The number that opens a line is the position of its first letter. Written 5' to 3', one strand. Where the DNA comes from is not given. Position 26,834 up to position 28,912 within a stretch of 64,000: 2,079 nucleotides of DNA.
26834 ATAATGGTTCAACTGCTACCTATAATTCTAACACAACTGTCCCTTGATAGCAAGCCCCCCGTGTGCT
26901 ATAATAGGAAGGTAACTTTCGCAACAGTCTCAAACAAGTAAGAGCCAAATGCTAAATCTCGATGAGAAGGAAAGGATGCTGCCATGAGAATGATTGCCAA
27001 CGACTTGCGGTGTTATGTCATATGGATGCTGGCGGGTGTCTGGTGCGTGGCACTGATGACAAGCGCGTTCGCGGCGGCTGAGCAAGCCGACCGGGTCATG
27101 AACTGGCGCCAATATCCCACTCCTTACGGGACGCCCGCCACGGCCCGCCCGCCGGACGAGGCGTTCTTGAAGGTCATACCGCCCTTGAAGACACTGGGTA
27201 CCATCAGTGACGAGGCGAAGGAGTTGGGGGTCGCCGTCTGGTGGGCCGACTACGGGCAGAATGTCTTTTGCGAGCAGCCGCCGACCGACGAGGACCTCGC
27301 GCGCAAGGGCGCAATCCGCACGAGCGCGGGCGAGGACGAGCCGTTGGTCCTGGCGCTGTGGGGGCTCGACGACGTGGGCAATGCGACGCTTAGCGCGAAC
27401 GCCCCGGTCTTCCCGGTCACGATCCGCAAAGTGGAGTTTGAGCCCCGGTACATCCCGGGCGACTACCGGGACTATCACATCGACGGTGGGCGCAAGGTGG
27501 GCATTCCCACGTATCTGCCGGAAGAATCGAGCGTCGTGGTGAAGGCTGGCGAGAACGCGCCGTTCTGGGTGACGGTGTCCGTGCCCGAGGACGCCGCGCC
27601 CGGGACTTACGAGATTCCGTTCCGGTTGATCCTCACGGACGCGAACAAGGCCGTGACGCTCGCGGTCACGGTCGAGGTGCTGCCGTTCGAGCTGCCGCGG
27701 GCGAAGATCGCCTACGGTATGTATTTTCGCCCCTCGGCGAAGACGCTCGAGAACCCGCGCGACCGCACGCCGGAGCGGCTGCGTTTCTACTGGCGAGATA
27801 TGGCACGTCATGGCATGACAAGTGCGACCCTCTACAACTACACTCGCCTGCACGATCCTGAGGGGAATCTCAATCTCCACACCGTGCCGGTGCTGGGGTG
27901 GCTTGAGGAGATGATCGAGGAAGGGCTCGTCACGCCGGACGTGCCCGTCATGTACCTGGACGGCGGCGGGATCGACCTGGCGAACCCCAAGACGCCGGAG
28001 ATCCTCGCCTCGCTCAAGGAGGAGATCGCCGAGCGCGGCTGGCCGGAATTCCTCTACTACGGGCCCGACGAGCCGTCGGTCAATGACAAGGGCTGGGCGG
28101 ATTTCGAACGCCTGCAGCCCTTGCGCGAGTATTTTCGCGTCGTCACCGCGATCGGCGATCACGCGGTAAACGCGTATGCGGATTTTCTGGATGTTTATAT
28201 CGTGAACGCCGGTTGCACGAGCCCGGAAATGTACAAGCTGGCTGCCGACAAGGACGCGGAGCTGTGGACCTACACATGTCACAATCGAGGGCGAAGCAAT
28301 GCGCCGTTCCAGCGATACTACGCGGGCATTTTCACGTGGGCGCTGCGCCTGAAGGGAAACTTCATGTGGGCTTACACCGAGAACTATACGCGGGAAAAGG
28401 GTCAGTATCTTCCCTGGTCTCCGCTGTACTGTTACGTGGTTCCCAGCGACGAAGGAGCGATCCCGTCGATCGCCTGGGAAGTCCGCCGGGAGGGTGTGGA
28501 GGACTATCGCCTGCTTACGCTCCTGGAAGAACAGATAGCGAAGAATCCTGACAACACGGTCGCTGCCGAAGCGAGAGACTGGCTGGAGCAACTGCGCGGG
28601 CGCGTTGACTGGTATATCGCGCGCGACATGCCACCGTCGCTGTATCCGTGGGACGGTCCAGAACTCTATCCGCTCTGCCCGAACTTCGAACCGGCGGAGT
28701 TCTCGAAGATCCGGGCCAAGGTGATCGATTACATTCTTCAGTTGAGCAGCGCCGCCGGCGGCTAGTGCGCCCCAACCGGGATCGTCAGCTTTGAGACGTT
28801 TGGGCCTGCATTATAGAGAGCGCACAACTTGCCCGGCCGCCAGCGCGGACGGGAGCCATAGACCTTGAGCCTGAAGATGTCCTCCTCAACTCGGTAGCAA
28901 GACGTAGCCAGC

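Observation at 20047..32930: Secreted glycan-processing island: 2x GH123-like, GH127, DUF4380-like lipoprotein, PIG-L, plus MttB-like and GNAT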

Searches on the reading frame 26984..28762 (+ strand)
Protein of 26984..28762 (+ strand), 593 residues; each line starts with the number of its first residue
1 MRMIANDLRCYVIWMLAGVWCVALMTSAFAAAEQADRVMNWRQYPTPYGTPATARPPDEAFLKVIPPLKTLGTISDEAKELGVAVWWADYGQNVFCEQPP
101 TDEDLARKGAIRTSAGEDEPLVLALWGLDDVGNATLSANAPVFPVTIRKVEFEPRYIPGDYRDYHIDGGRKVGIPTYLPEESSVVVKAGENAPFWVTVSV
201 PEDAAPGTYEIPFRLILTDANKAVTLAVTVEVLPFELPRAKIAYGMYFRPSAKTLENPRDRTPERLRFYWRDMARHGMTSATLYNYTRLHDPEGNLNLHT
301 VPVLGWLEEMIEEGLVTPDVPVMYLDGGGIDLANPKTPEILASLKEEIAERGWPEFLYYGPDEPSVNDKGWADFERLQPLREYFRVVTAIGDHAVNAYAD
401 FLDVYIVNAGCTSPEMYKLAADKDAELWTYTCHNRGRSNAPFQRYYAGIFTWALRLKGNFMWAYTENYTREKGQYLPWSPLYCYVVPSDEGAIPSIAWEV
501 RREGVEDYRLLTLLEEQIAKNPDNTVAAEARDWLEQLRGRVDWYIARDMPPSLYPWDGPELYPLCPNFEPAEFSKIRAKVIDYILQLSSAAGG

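Call 4: search_protein_families(library=pfam, proteins=[window:26984-28762:+], max_evalue=0.01)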
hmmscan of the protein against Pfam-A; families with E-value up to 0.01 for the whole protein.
window:26984-28762:+ (593 aa): 3 families
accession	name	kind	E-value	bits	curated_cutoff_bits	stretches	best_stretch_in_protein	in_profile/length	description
PF13320.12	GH123_cat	-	5.9e-09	36.2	23.1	1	340-514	138-324/324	Glycoside hydrolase 123, catalytic domain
PF22680.2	Glyco_hydro_123_N_2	-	0.00048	20.4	27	1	180-210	105-135/142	Glycoside hydrolase 123 N-terminal domain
PF10633.15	NPCBM_assoc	-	0.0039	17.8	24.4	1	182-215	42-75/78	NPCBM-associated, NEW3 domain of alpha-galactosidase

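Call 22: search_solved_structures(query=window:26984-28762:+, max_evalue=1, show_alignments=2)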
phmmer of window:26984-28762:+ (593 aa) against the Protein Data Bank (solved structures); distinct sequences matched with E-value up to 1: 6.
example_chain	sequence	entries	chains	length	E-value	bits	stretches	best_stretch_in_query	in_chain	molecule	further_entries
8k2j_A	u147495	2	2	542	1.1e-07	34.1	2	173-276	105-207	Oligosaccharide/Monosaccharide-releasing beta-N-acetylgalactosaminidase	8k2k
5fqe_A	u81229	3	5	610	0.0042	18.9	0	339-498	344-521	BETA-N-ACETYLGALACTOSAMINIDASE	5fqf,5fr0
8q8h_A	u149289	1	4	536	0.009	17.9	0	174-286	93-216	beta-D-GalNAcase from Niabella aurantiaca DSM 17617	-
8k2l_A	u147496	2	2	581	0.024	16.5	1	484-527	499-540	Monosaccharide-releasing beta-N-acetylgalactosaminidase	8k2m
5fqg_A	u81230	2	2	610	0.049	15.4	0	177-238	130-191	BETA-N-ACETYLGALACTOSAMINIDASE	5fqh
8esl_A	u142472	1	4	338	0.19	13.5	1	337-447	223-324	Choloylglycine hydrolase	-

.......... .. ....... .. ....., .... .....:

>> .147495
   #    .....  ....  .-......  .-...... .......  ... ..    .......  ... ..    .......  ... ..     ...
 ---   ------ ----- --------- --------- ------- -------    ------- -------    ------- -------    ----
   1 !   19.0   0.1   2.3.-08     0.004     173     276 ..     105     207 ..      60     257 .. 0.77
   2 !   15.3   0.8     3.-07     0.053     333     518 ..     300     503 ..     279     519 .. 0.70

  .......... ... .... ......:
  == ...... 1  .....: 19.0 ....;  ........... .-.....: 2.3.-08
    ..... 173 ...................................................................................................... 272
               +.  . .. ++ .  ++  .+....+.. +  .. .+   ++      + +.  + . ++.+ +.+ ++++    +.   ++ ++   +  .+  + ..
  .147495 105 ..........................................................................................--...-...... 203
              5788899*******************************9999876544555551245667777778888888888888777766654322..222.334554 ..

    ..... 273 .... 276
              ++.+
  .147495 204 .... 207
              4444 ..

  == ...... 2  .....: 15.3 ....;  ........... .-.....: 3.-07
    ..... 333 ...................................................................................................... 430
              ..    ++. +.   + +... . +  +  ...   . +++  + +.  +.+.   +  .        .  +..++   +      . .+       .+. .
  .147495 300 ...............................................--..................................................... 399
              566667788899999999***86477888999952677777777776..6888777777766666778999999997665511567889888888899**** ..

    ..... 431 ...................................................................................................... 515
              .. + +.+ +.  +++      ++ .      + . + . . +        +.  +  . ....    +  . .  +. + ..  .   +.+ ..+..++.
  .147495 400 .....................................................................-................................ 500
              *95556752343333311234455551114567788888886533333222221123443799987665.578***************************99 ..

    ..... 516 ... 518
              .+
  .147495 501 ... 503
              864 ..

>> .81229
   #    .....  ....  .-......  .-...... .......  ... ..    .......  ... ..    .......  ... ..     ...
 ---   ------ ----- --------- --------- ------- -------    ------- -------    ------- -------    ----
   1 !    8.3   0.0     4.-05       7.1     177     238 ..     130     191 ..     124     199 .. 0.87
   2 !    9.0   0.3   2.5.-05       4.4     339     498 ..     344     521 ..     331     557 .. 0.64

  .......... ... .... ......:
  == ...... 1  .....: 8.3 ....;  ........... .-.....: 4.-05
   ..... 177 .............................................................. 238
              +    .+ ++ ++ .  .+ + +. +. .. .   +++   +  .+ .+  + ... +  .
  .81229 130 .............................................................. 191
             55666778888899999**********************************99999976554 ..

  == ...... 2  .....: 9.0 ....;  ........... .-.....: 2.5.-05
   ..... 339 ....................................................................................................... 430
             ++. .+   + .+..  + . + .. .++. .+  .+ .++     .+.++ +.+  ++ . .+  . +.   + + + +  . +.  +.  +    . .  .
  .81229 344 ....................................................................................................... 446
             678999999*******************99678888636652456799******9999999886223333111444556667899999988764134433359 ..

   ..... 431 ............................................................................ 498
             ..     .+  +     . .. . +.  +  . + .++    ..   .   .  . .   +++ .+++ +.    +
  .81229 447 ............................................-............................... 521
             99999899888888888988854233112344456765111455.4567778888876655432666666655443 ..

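Call 24: find_homologous_proteins(query=window:26984-28762:+, max_evalue=0.00001)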
Query window:26984-28762:+ (593 aa): 108 proteins with E <= 0.00001 among 8000 candidates.
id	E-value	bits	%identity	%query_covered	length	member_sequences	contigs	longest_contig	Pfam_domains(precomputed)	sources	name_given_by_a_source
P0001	0.0e+0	1271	90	100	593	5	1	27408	PF13320.13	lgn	-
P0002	0.0e+0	1212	87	100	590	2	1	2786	PF13320.13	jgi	-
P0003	0.0e+0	1063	75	99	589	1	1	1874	PF13320.13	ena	-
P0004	0.0e+0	1037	74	98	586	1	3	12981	PF13320.13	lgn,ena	-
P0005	0.0e+0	1014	75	94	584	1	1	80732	PF13320.13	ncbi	ncbi:MAG: glycoside hydrolase domain-containing protein [Planctomycetota bacterium]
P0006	5.0e-295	998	73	96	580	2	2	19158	PF13320.13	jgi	-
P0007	4.0e-294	995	72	98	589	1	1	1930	PF13320.13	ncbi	-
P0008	3.5e-291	986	71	98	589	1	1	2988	PF13320.13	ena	-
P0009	2.2e-289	980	72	95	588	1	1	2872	PF13320.13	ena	-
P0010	1.3e-284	964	69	96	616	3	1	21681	PF13320.13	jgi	jgi:hypothetical protein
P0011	2.6e-284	963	69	96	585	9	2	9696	PF13320.13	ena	-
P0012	1.6e-283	960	70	97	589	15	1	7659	PF13320.13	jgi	jgi:hypothetical protein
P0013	1.3e-282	957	70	97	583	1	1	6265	PF13320.13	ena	-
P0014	7.2e-268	908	67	95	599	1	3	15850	PF13320.13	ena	-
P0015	4.4e-243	827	68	89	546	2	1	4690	PF13320.13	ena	-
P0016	2.6e-221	755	60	93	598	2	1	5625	PF13320.13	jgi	-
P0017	2.5e-219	748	57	98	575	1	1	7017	PF13320.13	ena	-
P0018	9.7e-219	746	58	94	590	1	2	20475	PF13320.13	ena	-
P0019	2.1e-212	725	56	93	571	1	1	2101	PF13320.13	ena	-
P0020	9.6e-212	723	56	97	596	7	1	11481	PF13320.13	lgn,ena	-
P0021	1.1e-208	713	55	93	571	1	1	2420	PF13320.13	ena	-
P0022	1.2e-207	710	55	95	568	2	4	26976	PF13320.13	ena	-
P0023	5.2e-207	707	53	97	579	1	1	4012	PF13320.13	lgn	-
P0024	3.6e-205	701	54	96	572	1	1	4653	PF13320.13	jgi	-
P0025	4.2e-205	701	54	97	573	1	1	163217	PF13320.13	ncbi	-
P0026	4.1e-203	695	53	98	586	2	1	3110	PF13320.13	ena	-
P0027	1.3e-202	693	53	96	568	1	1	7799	PF13320.13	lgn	-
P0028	8.5e-201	687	54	99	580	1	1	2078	PF13320.13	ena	-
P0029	4.7e-198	678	53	93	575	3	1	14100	PF13320.13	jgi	-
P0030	8.6e-192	657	51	95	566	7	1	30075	PF13320.13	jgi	jgi:hypothetical protein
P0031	7.4e-186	638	52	96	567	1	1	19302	PF13320.13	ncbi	ncbi:MAG: glycoside hydrolase domain-containing protein [Planctomycetota bacterium]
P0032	5.6e-183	628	51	96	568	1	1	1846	PF13320.13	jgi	-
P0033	7.0e-182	624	51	96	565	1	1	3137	PF13320.13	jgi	jgi:hypothetical protein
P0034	2.0e-181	623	51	92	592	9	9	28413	PF13320.13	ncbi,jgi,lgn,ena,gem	-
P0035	7.1e-181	621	53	91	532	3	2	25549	PF13320.13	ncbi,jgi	-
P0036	4.3e-180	619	52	93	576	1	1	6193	PF13320.13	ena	-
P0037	5.9e-180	618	51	99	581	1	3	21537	PF13320.13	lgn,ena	-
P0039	4.1e-178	612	50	98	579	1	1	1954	PF13320.13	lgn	-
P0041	5.2e-176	605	49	96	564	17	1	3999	PF13320.13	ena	-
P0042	2.1e-174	600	49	97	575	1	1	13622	PF13320.13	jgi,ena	jgi:hypothetical protein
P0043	2.3e-174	600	49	96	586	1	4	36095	PF13320.13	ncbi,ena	-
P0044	2.3e-174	600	51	96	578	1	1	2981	PF13320.13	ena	-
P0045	1.4e-173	597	50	97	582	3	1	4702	PF13320.13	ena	-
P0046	3.8e-173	596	48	98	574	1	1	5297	PF13320.13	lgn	-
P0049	4.3e-172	592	47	98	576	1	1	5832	PF13320.13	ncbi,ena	-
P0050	1.4e-171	590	49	97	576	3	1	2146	PF13320.13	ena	-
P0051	1.5e-171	590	48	97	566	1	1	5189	PF13320.13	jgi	-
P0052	1.6e-171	590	49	98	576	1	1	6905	PF13320.13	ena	-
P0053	1.4e-170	587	50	92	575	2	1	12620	PF13320.13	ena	-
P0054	6.3e-170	585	50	94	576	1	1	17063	PF13320.13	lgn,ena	-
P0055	3.4e-168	579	47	97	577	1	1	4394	PF13320.13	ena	-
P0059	2.5e-166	573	49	91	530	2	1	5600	PF13320.13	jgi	-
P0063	2.9e-161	556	47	93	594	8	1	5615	PF13320.13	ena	-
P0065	2.7e-160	553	49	89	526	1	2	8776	PF13320.13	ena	-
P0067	3.3e-158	546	46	92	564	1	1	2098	PF13320.13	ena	-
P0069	2.8e-157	543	45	96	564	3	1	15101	PF13320.13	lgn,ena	-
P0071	1.2e-154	534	43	99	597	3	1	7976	PF13320.13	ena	-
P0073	7.7e-154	532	49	85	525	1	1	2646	PF13320.13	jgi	jgi:hypothetical protein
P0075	1.4e-152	528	44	98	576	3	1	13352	PF13320.13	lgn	-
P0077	4.6e-137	476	43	91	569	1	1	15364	PF13320.13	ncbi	ncbi:MAG: glycoside hydrolase domain-containing protein [Planctomycetota bacterium]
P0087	3.5e-83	298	34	89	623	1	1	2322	PF13320.13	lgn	-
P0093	1.1e-58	218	33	84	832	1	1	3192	PF02985.29,PF03130.23,PF13320.13,PF13513.13,PF13646.13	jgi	-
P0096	2.2e-29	121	27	75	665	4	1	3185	PF13320.13,PF22680.3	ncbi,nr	ncbi:MAG: DUF4091 domain-containing protein, partial [Phycisphaerae bacterium]|nr:DUF4091 domain-con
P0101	6.5e-16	76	24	75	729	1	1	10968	PF13320.13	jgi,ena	-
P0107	2.8e-6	44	24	88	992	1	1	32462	PF13320.13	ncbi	-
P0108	5.4e-6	43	23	56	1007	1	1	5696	PF06452.17,PF13320.13,PF22680.3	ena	-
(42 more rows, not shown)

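Call 25: find_encoding_contigs(protein=P0001, flank=10000, max_places=2)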
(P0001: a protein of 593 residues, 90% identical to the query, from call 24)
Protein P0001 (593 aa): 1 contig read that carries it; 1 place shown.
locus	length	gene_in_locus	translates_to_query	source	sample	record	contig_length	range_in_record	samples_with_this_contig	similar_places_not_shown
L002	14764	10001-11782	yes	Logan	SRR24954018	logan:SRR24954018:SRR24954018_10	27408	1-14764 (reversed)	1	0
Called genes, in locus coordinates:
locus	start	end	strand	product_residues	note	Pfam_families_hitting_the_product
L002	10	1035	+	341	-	PF08240:ADH_N, PF16912:Glu_dehyd_C (weak), PF00107:ADH_zinc_N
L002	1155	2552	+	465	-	PF14315:DUF4380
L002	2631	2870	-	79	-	-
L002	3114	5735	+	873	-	PF02985:HEAT (faint), PF13646:HEAT_2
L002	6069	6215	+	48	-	-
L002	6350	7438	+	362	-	PF01408:GFO_IDH_MocA, PF22725:GFO_IDH_MocA_C3, PF02894:GFO_IDH_MocA_C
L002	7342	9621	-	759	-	PF07944:Beta-AFase-like_GH127_cat, PF20736:Glyco_hydro127M, PF20737:Glyco_hydro127C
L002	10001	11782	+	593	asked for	PF13320:GH123_cat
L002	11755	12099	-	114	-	-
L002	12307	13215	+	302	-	PF02585:PIG-L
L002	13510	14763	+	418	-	?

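Call 26: find_encoding_contigs(protein=P0005, flank=10000, max_places=2)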
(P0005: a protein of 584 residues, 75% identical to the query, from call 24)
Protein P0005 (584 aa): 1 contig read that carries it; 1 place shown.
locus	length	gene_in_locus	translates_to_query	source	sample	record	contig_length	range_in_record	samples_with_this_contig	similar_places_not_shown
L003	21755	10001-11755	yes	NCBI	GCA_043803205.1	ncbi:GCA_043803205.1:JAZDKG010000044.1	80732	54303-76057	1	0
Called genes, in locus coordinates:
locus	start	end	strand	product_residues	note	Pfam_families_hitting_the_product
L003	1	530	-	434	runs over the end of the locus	PF00515:TPR_1 (faint), PF07719:TPR_2 (faint), PF07721:TPR_4 (faint), PF12895:ANAPC3 (faint), PF13174:TPR_6 (faint), PF13176:TPR_7 (faint), PF13414:TPR_11 (faint), PF13424:TPR_12 (weak), +8 more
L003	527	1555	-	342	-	PF04166:PdxA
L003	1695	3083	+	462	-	PF16697:Yop-YscD_cpl (weak), PF00498:FHA, PF14237:GYF_2 (faint)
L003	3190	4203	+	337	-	PF01408:GFO_IDH_MocA, PF22725:GFO_IDH_MocA_C3 (faint)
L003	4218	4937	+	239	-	PF06283:ThuA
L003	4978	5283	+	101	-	PF01914:MarC (weak)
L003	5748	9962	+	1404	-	PF01835:MG2 (faint), PF02837:Glyco_hydro_2_N (faint)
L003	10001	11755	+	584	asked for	PF13320:GH123_cat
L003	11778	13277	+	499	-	-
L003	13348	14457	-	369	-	-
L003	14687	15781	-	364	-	PF01208:URO-D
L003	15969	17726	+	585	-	PF02386:TrkH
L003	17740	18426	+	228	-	PF02254:TrkA_N, PF02080:TrkA_C (weak)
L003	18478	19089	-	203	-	PF00258:Flavodoxin_1 (weak), PF02525:Flavodoxin_2 (weak), PF03358:FMN_red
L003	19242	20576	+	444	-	PF07690:MFS_1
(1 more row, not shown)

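Call 27: find_encoding_contigs(protein=P0025, flank=10000, max_places=2)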
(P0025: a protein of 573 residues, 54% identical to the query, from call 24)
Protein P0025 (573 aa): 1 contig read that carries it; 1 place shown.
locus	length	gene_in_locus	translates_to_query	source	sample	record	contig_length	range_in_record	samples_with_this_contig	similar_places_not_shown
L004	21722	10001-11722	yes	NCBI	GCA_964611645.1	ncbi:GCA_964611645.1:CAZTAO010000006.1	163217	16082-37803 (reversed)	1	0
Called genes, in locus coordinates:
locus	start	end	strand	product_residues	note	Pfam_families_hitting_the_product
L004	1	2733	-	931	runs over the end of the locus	-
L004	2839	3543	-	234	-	PF07963:N_methyl, PF07596:SBP_bac_10 (weak)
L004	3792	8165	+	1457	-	PF00270:DEAD, PF00271:Helicase_C, PF19306:WHD_Lhr, PF08494:DEAD_assoc, PF23236:WHD_2nd_Lhr, PF23235:WHD_3rd_Lhr, PF23234:WHD_4th_Lhr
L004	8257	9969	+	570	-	PF13320:GH123_cat (weak)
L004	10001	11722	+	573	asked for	PF13320:GH123_cat (weak)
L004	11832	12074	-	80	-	-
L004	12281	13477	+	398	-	PF00145:DNA_methylase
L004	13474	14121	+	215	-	PF09517:RE_Eco29kI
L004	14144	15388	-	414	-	PF09594:GT87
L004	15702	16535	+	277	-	PF00318:Ribosomal_S2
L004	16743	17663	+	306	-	PF00889:EF_TS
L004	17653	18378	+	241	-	PF00696:AA_kinase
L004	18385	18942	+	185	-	PF01765:RRF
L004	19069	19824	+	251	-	PF01255:Prenyltransf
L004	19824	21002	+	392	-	PF02670:DXP_reductoisom, PF08436:DXP_redisom_C, PF13288:DXPR_C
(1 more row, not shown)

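Call 48: predict_structure(alignment_id=A1)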
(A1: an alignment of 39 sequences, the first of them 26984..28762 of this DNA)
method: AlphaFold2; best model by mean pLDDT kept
length: 593 residues; sequences in the alignment: 39
mean_pLDDT: 94.1   pTM: 0.91
mean pLDDT of the five models: 94.1, 93.9, 93.3, 93.2, 92.4
residues with pLDDT >= 90: 526; 70-90: 53; 50-70: 11; < 50: 3
segments of 3 or more residues with pLDDT < 50: none
pLDDT, mean of each block of 10 residues (from residue 1): 62 87 83 76 92 94 95 97 97 96 97 97 98 97 98 94 92 96 98 98 98 96 96 97 96 91 96 98 95 92 96 97 93 94 97 97 95 95 97 94 96 94 97 92 98 98 93 85 93 97 98 98 96 98 94 94 96 97 94 55
secondary structure, 60 per line:
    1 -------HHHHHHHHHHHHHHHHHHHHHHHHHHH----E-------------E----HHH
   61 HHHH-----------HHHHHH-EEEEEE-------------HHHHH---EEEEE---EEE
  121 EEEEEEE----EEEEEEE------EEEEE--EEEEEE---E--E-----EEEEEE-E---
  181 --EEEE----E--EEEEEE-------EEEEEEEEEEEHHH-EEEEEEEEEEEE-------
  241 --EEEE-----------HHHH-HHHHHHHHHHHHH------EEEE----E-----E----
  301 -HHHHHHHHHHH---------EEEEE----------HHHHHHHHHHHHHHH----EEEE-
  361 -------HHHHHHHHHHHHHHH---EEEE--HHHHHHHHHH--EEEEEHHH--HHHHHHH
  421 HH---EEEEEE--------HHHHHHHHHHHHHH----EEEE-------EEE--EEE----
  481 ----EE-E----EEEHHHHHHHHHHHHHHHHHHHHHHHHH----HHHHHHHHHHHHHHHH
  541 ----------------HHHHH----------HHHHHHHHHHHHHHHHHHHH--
elements in order: H8-34 H58-64 H76-81 E83-88 H102-106 E110-114 E118-127 E132-138 E145-149 E152-157 E170-175 E183-186 E194-199 E207-217 E222-233 E243-246 H258-261 H263-275 E282-285 H302-312 E322-326 H337-351 E356-359 H368-382 E386-389 H392-401 E404-408 H414-422 E426-431 H440-453 E458-461 E469-471 E474-476 E493-495 H496-520 H525-540 H557-561 H572-591
